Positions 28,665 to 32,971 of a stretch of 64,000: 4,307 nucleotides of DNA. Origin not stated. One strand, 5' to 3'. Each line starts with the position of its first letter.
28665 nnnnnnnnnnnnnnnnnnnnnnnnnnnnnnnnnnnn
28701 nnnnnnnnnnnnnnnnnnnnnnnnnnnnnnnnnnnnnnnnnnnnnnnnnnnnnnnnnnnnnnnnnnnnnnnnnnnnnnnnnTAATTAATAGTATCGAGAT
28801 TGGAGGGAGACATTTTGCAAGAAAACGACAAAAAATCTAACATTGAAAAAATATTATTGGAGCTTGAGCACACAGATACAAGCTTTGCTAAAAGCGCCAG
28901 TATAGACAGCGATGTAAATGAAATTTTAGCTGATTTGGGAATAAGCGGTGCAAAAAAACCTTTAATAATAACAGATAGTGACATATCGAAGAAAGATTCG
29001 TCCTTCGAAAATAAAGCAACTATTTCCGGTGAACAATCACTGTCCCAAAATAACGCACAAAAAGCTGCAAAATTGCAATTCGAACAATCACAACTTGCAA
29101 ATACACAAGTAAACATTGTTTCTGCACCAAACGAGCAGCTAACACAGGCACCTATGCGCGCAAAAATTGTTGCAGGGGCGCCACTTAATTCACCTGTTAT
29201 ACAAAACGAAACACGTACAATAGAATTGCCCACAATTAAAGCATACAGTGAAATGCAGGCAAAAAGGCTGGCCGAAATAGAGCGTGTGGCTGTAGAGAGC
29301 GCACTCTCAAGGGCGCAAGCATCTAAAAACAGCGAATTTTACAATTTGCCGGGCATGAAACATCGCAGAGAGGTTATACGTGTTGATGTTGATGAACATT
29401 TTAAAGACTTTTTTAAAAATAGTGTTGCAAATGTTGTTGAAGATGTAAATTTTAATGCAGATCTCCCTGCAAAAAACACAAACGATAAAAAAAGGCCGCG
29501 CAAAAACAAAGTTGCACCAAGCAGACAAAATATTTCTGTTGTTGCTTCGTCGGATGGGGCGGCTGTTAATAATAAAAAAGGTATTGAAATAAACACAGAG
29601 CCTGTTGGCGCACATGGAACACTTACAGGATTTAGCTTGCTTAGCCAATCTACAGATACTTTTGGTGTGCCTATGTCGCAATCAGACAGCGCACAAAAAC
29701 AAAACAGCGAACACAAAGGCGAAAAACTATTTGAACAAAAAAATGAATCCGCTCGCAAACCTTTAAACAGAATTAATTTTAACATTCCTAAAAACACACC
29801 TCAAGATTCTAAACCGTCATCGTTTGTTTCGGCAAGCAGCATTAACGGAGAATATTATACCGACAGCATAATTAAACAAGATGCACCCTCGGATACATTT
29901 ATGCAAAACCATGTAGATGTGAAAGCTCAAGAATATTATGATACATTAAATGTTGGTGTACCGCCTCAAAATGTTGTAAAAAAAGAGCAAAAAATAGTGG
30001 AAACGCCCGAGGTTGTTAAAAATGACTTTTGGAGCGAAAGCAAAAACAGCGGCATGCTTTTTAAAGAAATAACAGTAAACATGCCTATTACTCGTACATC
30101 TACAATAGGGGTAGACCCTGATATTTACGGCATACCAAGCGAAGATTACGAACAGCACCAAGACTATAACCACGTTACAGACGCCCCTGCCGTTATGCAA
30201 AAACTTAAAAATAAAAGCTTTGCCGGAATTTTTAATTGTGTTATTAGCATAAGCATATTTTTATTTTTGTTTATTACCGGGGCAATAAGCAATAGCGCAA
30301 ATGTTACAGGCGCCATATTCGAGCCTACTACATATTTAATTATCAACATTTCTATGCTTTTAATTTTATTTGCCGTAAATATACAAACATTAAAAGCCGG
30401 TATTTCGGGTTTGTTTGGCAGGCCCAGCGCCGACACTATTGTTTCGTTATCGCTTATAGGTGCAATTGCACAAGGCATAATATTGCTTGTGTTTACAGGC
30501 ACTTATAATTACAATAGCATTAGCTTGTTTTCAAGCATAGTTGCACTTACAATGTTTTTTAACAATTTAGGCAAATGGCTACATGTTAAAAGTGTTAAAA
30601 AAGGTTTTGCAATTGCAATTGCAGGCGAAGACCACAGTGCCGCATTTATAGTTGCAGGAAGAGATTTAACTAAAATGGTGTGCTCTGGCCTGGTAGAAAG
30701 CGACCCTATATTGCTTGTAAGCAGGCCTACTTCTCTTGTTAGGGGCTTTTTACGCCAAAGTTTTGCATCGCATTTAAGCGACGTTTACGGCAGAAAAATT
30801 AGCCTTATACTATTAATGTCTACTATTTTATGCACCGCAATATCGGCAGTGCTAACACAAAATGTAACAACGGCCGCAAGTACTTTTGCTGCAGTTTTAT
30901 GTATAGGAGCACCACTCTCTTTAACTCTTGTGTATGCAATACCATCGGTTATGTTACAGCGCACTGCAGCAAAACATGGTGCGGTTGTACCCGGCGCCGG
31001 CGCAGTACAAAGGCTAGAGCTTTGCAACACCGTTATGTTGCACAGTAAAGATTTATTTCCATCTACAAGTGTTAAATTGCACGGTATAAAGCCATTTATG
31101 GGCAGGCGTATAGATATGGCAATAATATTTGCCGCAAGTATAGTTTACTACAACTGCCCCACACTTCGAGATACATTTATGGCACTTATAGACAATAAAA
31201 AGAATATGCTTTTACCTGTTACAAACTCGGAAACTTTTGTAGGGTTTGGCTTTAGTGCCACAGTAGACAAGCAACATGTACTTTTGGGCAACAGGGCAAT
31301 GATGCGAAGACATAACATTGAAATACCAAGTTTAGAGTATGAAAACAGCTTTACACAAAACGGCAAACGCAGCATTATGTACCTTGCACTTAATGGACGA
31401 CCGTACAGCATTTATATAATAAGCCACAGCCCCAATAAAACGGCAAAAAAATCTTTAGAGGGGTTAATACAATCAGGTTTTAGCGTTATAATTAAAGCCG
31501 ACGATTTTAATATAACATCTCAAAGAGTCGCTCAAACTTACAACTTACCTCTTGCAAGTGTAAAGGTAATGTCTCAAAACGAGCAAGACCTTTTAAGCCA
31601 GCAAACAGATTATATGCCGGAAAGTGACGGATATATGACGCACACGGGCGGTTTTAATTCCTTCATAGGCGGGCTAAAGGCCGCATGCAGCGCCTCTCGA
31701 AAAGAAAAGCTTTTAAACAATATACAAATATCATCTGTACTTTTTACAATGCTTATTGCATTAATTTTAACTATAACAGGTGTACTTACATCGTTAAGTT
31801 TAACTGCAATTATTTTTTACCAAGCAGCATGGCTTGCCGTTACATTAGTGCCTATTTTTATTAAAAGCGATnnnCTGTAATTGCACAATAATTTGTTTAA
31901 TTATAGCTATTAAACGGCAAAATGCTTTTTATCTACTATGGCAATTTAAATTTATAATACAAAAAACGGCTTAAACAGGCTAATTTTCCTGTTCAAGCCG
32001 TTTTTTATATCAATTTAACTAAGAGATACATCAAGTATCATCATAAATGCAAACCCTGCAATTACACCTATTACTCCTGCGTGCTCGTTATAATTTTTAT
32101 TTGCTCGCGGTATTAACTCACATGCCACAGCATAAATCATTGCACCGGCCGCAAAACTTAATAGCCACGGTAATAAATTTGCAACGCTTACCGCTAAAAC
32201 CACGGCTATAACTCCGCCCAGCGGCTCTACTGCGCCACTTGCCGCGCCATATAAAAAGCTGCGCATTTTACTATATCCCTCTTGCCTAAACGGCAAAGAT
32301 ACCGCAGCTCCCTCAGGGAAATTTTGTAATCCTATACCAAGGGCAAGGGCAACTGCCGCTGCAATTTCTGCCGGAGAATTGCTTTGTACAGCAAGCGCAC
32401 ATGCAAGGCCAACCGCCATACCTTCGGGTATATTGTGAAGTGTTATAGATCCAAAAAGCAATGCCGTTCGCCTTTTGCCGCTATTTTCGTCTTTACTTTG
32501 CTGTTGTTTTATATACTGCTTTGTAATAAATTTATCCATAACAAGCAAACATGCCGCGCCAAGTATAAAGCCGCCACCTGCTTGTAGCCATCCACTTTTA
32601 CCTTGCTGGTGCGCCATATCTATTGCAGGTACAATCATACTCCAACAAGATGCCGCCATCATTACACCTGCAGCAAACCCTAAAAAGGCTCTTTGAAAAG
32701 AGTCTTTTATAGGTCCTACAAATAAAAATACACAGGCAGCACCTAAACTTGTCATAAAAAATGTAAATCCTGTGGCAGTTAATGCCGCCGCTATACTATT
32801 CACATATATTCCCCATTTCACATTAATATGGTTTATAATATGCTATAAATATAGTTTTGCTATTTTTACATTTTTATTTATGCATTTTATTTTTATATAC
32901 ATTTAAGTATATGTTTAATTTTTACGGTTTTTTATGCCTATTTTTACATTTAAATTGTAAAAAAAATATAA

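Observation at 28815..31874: Catalytically dead P1B-type ATPase homologue with a ~470-aa low-complexity N-terminus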

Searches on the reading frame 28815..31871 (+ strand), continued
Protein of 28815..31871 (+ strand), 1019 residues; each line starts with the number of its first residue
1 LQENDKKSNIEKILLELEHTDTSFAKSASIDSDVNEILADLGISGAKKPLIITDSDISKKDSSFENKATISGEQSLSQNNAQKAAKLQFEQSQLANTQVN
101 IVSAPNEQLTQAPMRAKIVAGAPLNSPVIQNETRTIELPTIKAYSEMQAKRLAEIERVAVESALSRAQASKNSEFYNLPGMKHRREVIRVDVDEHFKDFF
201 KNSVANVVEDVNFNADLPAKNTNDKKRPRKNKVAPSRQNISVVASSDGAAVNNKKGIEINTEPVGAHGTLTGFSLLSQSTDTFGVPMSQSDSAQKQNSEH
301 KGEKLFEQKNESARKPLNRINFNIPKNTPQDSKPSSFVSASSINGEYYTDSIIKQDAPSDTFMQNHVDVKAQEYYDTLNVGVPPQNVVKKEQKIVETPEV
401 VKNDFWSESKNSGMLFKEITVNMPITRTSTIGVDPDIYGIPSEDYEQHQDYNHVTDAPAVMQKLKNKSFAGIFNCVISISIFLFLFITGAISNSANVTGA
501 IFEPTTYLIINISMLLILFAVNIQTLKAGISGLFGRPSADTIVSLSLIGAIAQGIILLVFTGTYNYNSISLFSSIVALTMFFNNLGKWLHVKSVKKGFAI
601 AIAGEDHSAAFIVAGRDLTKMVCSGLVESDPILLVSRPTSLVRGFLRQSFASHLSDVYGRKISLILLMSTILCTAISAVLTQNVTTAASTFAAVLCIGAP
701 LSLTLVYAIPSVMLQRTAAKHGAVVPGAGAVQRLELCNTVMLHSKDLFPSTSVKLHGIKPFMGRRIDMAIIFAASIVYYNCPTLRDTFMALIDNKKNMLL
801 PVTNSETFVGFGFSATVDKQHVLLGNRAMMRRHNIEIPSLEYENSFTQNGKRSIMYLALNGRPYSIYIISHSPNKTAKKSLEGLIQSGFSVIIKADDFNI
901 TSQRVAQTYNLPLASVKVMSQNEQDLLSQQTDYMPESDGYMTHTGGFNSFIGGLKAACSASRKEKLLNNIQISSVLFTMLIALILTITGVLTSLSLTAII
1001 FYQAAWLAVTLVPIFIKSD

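Call 64: predict_structure(alignment_id=A4)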
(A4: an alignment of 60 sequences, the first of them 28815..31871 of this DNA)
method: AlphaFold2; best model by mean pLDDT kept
length: 1019 residues; sequences in the alignment: 60
mean_pLDDT: 72.1   pTM: 0.64
mean pLDDT of the five models: 72.1, 71.0, 70.4, 69.6, 69.2
residues with pLDDT >= 90: 522; 70-90: 95; 50-70: 59; < 50: 343
segments of 3 or more residues with pLDDT < 50: 1-3, 24-29, 44-77, 96-138, 173-192, 203-373, 375-436
pLDDT, mean of each block of 10 residues (from residue 1): 58 76 48 75 49 34 33 42 61 46 33 35 36 40 84 92 83 47 42 63 44 36 37 33 29 35 37 39 35 37 34 38 38 35 34 37 40 44 33 33 33 34 36 47 68 89 96 97 95 67 87 97 94 86 96 96 89 97 97 95 88 94 94 95 91 90 95 97 95 96 93 95 93 94 95 96 93 96 95 95 95 96 97 95 92 96 96 95 94 96 96 96 94 93 94 95 94 95 96 93 96 81
secondary structure, 60 per line:
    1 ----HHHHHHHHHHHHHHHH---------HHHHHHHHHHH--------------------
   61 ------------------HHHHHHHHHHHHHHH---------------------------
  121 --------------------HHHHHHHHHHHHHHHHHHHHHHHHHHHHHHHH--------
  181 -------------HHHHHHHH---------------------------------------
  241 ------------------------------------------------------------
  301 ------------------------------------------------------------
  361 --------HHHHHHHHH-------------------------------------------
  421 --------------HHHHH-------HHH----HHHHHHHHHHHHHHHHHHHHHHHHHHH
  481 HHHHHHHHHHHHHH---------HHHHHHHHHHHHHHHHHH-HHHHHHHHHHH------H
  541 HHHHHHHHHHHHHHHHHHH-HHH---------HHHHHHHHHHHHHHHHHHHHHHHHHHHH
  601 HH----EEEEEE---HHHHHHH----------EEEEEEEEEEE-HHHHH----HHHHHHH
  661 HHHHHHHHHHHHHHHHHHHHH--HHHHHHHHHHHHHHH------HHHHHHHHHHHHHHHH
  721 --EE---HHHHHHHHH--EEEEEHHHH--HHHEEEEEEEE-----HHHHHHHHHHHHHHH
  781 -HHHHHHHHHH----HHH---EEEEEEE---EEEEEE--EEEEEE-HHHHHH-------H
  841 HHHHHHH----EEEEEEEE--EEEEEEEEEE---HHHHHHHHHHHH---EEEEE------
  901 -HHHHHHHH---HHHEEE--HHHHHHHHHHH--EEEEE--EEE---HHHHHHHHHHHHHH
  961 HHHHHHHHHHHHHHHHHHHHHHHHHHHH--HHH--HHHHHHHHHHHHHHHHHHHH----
elements in order (helices of 4 or more, strands of 3 or more residues): H5-20 H30-40 H79-93 H141-172 H194-201 H369-377 H435-439 H454-494 H504-521 H523-533 H540-559 H573-602 E607-612 H616-622 E633-643 H645-649 H654-681 H684-698 H705-720 H728-736 E739-743 H744-747 E753-760 H766-780 H782-791 E802-808 E812-817 E820-825 H827-832 H840-847 E852-859 E862-871 H875-886 E890-894 H902-909 E916-918 H921-931 E934-938 E941-943 H947-988 H996-1015

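Call 83: list_cluster_members(proteins=[P0068, P0072, P0025, P0055, P0033])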
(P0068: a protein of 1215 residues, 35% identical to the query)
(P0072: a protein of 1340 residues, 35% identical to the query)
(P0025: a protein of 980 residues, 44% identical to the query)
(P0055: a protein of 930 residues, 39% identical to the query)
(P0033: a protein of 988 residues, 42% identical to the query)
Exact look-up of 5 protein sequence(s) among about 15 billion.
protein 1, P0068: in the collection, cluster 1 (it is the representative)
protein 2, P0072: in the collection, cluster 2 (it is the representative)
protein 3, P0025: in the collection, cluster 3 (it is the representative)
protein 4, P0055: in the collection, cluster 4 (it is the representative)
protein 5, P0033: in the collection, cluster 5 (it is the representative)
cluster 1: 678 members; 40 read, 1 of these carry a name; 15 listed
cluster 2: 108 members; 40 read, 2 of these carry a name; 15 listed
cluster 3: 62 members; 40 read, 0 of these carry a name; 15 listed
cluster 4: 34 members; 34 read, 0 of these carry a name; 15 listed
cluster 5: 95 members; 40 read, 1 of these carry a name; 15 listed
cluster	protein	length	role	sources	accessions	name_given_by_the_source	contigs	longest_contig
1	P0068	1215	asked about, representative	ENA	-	-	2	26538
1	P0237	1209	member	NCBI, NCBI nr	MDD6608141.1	MAG: hypothetical protein PUE97_00290 [Subdoligranulum variabile] | hypothetical protein [Subdoligranulum variabile]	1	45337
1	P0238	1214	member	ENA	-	-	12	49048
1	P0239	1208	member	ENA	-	-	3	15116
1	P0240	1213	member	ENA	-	-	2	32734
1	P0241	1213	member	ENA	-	-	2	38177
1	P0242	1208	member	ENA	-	-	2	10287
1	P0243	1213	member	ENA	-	-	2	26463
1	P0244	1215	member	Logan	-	-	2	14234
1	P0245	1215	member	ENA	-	-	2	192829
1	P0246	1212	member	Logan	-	-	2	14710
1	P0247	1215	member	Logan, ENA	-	-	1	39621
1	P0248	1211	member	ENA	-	-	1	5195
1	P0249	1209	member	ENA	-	-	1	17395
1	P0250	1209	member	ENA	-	-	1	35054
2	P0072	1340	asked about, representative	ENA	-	-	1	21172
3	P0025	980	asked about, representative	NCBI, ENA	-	-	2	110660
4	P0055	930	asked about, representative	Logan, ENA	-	-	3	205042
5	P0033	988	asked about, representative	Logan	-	-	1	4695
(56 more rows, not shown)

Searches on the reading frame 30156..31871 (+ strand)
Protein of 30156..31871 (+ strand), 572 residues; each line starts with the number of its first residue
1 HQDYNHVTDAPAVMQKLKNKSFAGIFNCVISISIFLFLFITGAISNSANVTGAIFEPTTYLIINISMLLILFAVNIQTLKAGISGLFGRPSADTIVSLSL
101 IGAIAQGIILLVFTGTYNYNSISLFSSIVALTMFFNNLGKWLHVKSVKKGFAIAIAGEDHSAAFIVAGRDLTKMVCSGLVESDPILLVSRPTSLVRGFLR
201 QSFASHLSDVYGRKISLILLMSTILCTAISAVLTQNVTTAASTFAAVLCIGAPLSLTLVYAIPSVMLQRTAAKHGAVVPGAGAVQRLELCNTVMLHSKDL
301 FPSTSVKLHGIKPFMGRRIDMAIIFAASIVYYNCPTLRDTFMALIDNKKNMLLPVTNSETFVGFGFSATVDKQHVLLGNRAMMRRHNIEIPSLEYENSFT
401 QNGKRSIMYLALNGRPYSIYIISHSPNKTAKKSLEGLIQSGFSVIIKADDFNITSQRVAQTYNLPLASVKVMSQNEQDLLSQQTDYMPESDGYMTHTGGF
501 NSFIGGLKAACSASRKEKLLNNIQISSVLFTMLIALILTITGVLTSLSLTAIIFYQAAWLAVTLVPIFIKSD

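Call 27: predict_structure(alignment_id=A1)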
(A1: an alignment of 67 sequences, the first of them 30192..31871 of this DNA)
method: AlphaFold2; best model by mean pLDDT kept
length: 560 residues; sequences in the alignment: 67
mean_pLDDT: 91.3   pTM: 0.84
mean pLDDT of the five models: 91.3, 90.9, 90.7, 90.7, 90.6
residues with pLDDT >= 90: 439; 70-90: 108; 50-70: 12; < 50: 1
segments of 3 or more residues with pLDDT < 50: none
pLDDT, mean of each block of 10 residues (from residue 1): 91 95 94 67 81 96 93 86 95 95 83 94 95 92 81 92 91 94 89 89 93 95 92 95 93 93 90 93 93 93 91 94 93 92 92 94 95 92 87 92 94 92 91 94 93 94 92 90 91 93 93 95 93 90 95 80
secondary structure, 60 per line:
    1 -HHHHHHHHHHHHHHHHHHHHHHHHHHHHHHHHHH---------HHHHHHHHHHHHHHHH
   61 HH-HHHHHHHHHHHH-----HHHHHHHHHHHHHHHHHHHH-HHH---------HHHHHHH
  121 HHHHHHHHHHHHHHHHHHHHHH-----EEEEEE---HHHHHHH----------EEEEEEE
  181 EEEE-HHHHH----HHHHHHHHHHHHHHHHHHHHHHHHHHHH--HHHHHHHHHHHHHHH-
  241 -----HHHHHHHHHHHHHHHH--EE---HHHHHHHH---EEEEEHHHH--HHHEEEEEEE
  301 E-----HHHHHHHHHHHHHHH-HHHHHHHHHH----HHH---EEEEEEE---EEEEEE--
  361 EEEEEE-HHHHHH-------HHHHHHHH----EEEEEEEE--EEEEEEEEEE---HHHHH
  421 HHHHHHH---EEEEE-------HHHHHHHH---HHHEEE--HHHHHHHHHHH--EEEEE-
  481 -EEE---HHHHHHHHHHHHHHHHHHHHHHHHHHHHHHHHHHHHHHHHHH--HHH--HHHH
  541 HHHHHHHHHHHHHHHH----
elements in order: H2-35 H45-62 H64-75 H81-100 H114-142 E148-153 H157-163 E174-184 H186-190 H195-222 H225-239 H246-261 H269-276 E280-284 H285-288 E294-301 H307-321 H323-332 E343-349 E353-358 E361-366 H368-373 H381-388 E393-400 E403-412 H416-427 E431-435 H443-450 E457-459 H462-472 E475-479 E482-484 H488-529 H537-556

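Call 30: fold_search(model_id=the predicted structure, library=pdb)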
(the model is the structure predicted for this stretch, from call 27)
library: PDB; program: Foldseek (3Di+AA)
matches with E <= 10: 478; with E <= 0.001: 213
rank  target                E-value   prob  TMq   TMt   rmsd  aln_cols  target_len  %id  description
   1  4bbj                  1.7e-20  1.00  0.58  0.51  10.1       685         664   14  Copper-transporting PIB-ATPase in complex with beryllium fluoride representing the E2P state (released 2013-12-11)
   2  3rfu_A                8.7e-17  1.00  0.53  0.47  10.9       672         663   15  Crystal structure of a copper-transporting PIB-type ATPase (released 2011-06-29)
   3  7r0g_A                7.0e-16  1.00  0.55  0.49  10.9       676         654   14  STRUCTURAL BASIS OF ION UPTAKE IN COPPER-TRANSPORTING P1B-TYPE ATPASES (released 2022-09-14)
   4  7r0g_B                3.0e-15  1.00  0.57  0.50  10.9       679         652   13  STRUCTURAL BASIS OF ION UPTAKE IN COPPER-TRANSPORTING P1B-TYPE ATPASES (released 2022-09-14)
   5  7si6                  3.7e-15  1.00  0.49  0.34  14.6       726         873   12  Structure of ATP7B in state 1 (released 2022-03-16)
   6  7si7                  6.4e-15  1.00  0.55  0.45  12.2       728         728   12  Structure of ATP7B in state 2 (released 2022-03-16)
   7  7xuk                  6.4e-15  1.00  0.54  0.41  12.0       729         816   12  Structure of ATP7B C983S/C985S/D1027A mutant in presence of ATOX1 (released 2023-04-26)
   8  7xun                  1.3e-14  1.00  0.54  0.44  12.2       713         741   13  Structure of ATP7B C983S/C985S/D1027A mutant (released 2023-04-26)
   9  7si3                  2.0e-14  1.00  0.51  0.36  12.2       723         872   12  Consensus structure of ATP7B (released 2022-03-16)
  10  8q73                  8.4e-14  1.00  0.49  0.38  13.6       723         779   14  Copper-transporting ATPase HMA4 in E1 state apo (released 2024-06-26)
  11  4umw                  2.1e-13  1.00  0.50  0.47  11.8       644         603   14  CRYSTAL STRUCTURE OF A ZINC-TRANSPORTING PIB-TYPE ATPASE IN E2.PI STATE (released 2014-08-13)
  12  9zwk_B                2.9e-13  1.00  0.50  0.43  12.8       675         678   11  High-resolution cryo-EM structure of KdpFABC in the E1 state in lipid nanodisc (released 2026-04-01)
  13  4umv                  1.1e-12  1.00  0.49  0.46  12.0       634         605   14  CRYSTAL STRUCTURE OF A ZINC-TRANSPORTING PIB-TYPE ATPASE IN THE E2P STATE (released 2014-08-13)
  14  9oc4_B                3.9e-12  1.00  0.49  0.42  11.3       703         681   10  High-resolution cryo-EM structure of KdpFABC in the E1P-ADP state in lipid nanodisc (released 2025-05-21)
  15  7lc3_B                6.5e-12  1.00  0.50  0.43  11.7       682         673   11  CryoEM Structure of KdpFABC in E1-ATP state (released 2021-01-27)
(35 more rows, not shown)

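Call 49: search_protein_representatives(alignment_id=A3)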
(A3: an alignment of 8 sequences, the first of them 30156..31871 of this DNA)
Query: 8 sequences, 576 profile positions. Proteins with E-value up to 0.001 (for the whole library): 8487; up to 1e-10: 4139; up to 1e-30: 2214. The best 150 are listed.
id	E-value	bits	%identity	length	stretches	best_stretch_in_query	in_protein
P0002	1.3e-242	822.9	-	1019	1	1-575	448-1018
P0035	1.6e-239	812.7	-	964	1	1-576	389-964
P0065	4.0e-221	751.9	-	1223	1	1-576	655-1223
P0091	5.1e-213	725.2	-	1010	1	2-575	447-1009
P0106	4.9e-200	682.3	-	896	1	2-576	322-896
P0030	1.2e-194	664.6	-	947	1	2-576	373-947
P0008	4.3e-193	659.4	-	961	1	2-575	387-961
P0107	1.4e-189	647.8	-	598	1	1-575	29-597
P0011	9.7e-189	645.0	-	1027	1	2-575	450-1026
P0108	1.3e-186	638.0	-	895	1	2-576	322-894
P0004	2.0e-186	637.4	-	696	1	1-573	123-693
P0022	5.3e-186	636.0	-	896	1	3-575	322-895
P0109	3.5e-185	633.3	-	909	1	2-576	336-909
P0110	3.5e-183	626.7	-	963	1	2-575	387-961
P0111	6.6e-182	622.5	-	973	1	2-576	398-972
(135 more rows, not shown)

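Call 52: find_related_loci(query=A5, collection=genome_contigs, flank=2500)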
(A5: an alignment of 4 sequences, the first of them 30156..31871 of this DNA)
Query A5 (572 aa) in genome_contigs; peptide patterns used: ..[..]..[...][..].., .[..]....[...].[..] (x = any residue, [..] = any of these).
239 stretches matched a pattern; 133 encode a relative of the query (tblastn E <= 1e-3); the best 80 are kept; 80 distinct loci.
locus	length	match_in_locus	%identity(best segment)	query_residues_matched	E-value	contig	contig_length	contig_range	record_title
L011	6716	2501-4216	85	1-572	0e+0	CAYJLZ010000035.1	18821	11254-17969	MAG TPA_asm: uncultured Bacteroides sp. isolate ERP123703_co4_232 genome assembly, contig: NODE_1532_length_18821_cov_8.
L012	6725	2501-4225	52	1-570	0e+0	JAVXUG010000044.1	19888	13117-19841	MAG: Ruthenibacterium sp. isolate CGS6M4-bin71 NODE_2810_length_19888_cov_8.740181, whole genome shotgun sequence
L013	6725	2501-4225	46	3-571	2e-163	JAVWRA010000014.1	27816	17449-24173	MAG: Ruthenibacterium sp. isolate CGS3Y2-bin48 NODE_14_length_27816_cov_4.634666, whole genome shotgun sequence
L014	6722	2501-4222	43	3-570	6e-147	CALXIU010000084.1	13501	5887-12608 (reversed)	MAG: uncultured Ruthenibacterium sp. isolate E17__bin246 genome assembly, contig: E17__k127_7462504, whole genome shotgu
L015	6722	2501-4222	39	2-570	2e-138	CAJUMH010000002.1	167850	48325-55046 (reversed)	MAG TPA_asm: uncultured Ruthenibacterium sp. isolate MGBC140709 genome assembly, contig: MGBC140709.2, whole genome shot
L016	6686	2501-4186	42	3-559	9e-137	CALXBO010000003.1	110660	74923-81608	MAG: uncultured Ruthenibacterium sp. isolate BRZ_PB__bin102 genome assembly, contig: BRZ_PB__NODE_189_length_110660_cov_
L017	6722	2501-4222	37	2-570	9e-135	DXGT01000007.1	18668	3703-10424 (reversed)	MAG TPA_asm: Candidatus Ruthenibacterium merdigallinarum isolate ChiSjej6B24-7098 ChiSjej6B24M5__C8293_L18668_SAMN080099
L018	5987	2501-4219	41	2-570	3e-133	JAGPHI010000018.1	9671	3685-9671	MAG: Oscillospiraceae bacterium isolate Gw_SlPrim_bin_150 Gw_SlPrim_10384_length_9671_cov_4.295264, whole genome shotgun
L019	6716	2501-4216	39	3-570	7e-133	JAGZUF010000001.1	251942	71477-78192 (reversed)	MAG: Oscillospiraceae bacterium isolate L1_007_365G1_dasL1_007_365G1_maxbin2.maxbin.026sta_sub L1_007_365G1_scaffold_17,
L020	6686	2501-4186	40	3-560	9e-133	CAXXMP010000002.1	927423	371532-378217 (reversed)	MAG: uncultured Pygmaiobacter sp. isolate ab326b93-8740-4076-8c40-45ee24942a32 genome assembly, contig: contig_2, whole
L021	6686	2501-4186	40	3-560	2e-132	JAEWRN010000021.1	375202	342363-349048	MAG: Bacillota bacterium isolate OH_SBrB_6 k127_544308, whole genome shotgun sequence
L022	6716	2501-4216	39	3-570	1e-132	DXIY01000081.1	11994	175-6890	MAG TPA_asm: Candidatus Ruthenibacterium merdipullorum isolate ChiSxjej5B17-15602 ChiSxjej5B17M5__C149621_L11994_SAMN080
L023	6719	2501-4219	39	2-570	9e-133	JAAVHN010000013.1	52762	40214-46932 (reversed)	MAG: Subdoligranulum sp. isolate Mgla_MAG_6-bin_1 c_000000030346, whole genome shotgun sequence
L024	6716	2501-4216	38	2-570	1e-131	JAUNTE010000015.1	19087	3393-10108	MAG: Oscillospiraceae bacterium isolate S5M_St_58 NODE_804_length_19087_cov_8.422814, whole genome shotgun sequence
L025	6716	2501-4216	39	3-570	7e-132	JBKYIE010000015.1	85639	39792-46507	MAG: Ruthenibacterium sp. isolate C039_43 NODE_489_length_85639_cov_11.795114, whole genome shotgun sequence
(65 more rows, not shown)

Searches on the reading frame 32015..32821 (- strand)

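Call 69: search_protein_families(library=ncbifam, proteins=[window:32015-32821:-], max_evalue=1e-10)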
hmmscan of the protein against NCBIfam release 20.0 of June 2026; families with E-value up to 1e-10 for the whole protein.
window:32015-32821:- (268 aa): 1 family
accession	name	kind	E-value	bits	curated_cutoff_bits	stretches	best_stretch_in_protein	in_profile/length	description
NF003243.0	PRK04201.1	equivalog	1e-35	123.3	252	1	8-262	3-260/266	zinc transporter ZupT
